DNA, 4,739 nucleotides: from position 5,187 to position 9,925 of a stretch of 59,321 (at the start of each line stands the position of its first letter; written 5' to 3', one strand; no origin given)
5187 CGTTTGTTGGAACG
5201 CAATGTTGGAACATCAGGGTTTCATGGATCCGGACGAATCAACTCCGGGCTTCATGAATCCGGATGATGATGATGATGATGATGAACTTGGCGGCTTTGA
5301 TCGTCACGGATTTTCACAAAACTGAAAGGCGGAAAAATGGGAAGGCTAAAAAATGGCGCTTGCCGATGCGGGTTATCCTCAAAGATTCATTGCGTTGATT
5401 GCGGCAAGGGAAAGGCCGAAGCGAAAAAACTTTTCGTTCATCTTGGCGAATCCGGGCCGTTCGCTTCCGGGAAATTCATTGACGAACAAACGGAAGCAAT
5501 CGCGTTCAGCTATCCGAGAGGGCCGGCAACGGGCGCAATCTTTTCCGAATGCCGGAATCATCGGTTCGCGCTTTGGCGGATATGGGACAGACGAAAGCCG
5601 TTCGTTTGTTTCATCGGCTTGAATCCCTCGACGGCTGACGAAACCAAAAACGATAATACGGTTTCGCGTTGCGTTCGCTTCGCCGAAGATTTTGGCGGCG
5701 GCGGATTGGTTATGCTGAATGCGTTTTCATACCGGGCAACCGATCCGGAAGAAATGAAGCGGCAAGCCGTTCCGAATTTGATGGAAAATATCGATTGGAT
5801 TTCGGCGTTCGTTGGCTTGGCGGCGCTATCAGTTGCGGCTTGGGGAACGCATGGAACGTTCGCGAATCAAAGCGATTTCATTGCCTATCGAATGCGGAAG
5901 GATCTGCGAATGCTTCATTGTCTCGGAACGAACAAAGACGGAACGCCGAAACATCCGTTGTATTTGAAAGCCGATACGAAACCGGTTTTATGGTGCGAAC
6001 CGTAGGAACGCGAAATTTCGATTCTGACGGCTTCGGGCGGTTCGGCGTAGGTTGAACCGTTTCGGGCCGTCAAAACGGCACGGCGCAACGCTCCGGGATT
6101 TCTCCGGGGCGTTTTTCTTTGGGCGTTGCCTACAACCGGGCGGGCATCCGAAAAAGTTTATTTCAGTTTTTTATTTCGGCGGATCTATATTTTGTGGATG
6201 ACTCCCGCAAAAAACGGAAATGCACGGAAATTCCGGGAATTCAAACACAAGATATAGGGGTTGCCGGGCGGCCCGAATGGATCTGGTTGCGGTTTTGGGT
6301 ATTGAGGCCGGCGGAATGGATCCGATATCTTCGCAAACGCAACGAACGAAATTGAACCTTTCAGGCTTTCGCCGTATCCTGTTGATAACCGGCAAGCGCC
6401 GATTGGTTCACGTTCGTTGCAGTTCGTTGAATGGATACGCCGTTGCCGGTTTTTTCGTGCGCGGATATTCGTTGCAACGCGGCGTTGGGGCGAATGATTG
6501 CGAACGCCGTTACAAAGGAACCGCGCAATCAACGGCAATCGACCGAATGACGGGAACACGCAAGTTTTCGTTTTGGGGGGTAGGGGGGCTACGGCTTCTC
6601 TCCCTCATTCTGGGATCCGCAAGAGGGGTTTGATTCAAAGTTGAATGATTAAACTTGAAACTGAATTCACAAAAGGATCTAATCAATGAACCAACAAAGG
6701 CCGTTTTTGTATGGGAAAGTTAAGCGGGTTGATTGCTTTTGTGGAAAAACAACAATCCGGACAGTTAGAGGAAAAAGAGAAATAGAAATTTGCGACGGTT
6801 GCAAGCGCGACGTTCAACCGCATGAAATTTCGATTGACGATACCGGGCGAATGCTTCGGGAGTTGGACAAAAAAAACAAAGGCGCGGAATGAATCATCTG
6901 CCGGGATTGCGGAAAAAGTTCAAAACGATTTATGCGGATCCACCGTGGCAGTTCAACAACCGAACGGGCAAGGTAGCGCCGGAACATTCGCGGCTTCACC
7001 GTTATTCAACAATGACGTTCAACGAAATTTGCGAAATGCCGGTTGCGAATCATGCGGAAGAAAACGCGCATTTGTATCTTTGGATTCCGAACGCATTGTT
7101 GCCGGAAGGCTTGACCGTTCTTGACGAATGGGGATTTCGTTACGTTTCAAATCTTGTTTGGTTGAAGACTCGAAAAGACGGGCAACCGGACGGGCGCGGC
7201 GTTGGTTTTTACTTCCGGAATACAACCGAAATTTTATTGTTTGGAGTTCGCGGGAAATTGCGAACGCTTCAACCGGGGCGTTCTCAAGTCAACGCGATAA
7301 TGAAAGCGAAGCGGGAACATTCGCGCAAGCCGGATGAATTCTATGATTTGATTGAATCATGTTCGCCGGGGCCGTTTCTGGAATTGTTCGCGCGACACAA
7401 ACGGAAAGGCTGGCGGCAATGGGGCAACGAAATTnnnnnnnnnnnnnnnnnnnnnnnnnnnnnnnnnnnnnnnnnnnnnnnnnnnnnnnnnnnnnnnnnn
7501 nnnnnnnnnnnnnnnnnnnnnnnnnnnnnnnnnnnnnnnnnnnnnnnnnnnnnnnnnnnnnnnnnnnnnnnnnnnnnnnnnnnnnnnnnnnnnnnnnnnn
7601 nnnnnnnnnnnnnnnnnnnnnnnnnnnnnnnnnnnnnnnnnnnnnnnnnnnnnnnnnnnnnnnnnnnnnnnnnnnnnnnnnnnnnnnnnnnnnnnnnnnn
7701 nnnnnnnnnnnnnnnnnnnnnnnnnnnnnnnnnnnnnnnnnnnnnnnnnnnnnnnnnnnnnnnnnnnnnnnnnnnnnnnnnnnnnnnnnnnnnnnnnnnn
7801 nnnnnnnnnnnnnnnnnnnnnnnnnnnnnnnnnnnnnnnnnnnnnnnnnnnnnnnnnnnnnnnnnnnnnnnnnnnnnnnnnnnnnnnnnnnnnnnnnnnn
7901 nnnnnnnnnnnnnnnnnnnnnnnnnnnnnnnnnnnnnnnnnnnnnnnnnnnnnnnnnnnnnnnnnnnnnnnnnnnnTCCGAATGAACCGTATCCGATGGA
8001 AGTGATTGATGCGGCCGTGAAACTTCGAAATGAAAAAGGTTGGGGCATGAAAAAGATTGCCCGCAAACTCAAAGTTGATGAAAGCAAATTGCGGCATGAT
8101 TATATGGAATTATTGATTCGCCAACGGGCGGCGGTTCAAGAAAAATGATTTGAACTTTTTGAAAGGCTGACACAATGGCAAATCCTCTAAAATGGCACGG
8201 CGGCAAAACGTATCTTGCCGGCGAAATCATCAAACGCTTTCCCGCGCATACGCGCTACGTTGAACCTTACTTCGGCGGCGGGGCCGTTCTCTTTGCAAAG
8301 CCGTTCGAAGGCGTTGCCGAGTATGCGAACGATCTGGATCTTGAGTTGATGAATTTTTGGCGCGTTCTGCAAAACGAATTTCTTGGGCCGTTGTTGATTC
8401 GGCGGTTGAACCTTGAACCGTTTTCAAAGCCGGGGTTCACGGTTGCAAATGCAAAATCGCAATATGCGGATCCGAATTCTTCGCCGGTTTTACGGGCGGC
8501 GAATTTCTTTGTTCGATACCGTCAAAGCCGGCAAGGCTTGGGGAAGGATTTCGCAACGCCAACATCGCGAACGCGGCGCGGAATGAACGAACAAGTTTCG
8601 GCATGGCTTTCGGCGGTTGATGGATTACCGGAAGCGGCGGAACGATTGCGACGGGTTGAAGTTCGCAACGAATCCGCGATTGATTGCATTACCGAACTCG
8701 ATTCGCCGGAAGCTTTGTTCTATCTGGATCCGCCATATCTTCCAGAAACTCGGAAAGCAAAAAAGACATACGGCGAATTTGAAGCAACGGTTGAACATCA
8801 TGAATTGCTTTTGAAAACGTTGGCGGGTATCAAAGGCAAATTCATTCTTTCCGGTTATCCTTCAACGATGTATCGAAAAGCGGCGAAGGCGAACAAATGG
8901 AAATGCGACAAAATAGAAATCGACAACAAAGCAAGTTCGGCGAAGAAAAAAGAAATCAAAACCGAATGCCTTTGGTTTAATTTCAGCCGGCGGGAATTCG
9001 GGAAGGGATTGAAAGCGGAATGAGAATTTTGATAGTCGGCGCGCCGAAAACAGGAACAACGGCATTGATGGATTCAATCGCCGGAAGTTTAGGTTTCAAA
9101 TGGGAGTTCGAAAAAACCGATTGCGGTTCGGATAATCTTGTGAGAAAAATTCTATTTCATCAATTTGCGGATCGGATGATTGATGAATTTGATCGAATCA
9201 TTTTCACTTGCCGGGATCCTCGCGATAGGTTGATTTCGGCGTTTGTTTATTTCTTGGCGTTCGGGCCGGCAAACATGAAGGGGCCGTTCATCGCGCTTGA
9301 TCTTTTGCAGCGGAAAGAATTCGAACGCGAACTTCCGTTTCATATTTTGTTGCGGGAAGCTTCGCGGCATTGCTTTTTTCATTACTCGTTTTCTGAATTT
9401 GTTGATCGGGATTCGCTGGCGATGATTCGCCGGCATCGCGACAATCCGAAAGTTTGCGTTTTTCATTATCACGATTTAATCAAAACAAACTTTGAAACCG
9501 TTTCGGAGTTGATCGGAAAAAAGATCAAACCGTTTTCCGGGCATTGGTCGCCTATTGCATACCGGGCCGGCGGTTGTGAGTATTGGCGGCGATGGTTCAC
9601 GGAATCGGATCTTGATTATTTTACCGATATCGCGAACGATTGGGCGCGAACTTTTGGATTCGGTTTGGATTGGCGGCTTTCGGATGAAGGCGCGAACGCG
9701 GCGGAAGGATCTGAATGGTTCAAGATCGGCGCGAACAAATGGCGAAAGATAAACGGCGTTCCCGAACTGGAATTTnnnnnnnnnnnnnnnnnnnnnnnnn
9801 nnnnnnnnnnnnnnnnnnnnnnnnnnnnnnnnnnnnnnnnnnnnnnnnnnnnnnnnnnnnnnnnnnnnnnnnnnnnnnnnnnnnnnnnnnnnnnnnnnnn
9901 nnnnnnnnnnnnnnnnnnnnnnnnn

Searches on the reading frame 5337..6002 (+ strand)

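Call 75: search_protein_families(library=pfam, proteins=[window:5337-6002:+], max_evalue=0.001)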
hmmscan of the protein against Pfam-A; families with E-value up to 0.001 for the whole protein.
window:5337-6002:+ (222 aa): 1 family
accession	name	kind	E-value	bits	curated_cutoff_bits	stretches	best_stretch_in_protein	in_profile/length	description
PF07799.17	DUF1643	-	1.3e-37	129.3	22.5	1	76-208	1-134/134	Protein of unknown function (DUF1643)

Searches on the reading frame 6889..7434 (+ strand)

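Call 75: search_protein_families(library=pfam, proteins=[window:6889-7434:+], max_evalue=0.001)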
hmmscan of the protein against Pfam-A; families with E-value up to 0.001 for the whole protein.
window:6889-7434:+ (182 aa): 1 family
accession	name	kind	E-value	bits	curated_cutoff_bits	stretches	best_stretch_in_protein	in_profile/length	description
PF05063.20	MT-A70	-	2.6e-30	106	23.9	1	11-181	1-172/172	MT-A70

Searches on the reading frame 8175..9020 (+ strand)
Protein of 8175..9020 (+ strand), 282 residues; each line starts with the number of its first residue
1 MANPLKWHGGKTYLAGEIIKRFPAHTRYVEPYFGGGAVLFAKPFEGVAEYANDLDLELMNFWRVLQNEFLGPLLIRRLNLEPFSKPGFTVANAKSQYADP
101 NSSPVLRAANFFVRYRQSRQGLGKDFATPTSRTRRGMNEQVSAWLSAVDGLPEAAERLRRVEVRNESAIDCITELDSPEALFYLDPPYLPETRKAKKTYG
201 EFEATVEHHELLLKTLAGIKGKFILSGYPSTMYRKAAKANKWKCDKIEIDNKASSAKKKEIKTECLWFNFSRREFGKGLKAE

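Call 75: search_protein_families(library=pfam, proteins=[window:8175-9020:+], max_evalue=0.001)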
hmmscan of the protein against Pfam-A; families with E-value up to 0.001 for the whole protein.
window:8175-9020:+ (282 aa): 1 family
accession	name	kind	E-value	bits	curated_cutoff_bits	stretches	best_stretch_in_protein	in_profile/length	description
PF02086.21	MethyltransfD12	-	2.2e-21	77.2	22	1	7-228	1-230/253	D12 class N6 adenine-specific DNA methyltransferase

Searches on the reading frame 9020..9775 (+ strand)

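Call 75: search_protein_families(library=pfam, proteins=[window:9020-9775:+], max_evalue=0.001)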
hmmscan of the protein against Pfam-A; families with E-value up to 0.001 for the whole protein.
window:9020-9775:+ (252 aa): 2 families
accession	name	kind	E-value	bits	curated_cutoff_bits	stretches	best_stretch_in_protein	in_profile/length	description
PF00685.33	Sulfotransfer_1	-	8.7e-08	32.3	22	1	52-164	85-175/255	Sulfotransferase domain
PF13469.12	Sulfotransfer_3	-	0.00021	22.1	27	0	3-17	2-16/216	Sulfotransferase family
